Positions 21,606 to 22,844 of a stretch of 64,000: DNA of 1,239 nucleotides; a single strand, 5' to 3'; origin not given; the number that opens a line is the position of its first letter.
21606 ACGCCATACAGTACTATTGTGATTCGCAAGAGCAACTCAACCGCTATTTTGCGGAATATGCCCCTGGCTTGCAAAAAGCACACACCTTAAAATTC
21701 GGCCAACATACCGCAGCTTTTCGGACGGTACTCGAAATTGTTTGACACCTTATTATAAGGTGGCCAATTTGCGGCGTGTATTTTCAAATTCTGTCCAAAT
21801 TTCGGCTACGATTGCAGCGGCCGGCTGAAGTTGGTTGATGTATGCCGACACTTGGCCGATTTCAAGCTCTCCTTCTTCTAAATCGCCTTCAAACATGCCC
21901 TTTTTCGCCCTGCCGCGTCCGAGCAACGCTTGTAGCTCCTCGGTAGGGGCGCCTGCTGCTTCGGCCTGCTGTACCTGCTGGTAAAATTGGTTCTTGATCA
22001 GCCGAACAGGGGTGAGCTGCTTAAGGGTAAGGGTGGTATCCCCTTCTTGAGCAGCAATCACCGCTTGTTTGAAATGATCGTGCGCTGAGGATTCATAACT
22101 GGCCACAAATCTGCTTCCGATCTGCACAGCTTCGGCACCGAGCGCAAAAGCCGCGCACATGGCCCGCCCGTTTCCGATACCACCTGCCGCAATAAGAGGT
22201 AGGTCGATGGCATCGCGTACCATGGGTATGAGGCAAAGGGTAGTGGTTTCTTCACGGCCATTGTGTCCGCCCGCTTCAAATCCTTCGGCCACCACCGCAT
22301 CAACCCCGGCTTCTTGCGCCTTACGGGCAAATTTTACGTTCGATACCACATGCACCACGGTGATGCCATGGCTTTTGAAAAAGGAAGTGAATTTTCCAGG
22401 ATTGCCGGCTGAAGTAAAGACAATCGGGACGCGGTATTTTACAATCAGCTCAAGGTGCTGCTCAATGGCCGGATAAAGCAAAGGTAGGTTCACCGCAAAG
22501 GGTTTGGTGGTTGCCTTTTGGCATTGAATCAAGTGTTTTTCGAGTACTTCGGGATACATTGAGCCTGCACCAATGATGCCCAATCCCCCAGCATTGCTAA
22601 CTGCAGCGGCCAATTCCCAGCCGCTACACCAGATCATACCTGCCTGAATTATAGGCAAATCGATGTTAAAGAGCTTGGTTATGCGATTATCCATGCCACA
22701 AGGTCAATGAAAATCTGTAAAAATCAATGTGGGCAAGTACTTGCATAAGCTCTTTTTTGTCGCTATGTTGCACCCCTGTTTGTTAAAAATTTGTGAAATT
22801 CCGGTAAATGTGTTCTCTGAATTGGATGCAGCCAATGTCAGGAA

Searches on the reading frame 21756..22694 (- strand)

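Call 15: search_protein_families(library=pfam, proteins=[window:21756-22694:-])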
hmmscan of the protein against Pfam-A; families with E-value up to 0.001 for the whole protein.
window:21756-22694:- (313 aa): 5 families
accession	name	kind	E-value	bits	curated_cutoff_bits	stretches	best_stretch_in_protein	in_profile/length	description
PF03060.21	NMO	-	9.6e-64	216.3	28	2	79-300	104-329/331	Nitronate monooxygenase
PF00478.31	IMPDH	-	1.6e-10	40.9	25.6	1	151-210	194-253/345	IMP dehydrogenase / GMP reductase domain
PF01070.24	FMN_dh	-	2.3e-08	33.9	24.9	1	114-202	223-311/350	FMN-dependent dehydrogenase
PF05690.20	ThiG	-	4.7e-07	29.8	23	1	112-215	125-227/247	Thiazole biosynthesis protein ThiG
PF04481.18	DUF561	-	0.00045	19.9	21.6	0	117-201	132-221/243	Protein of unknown function (DUF561)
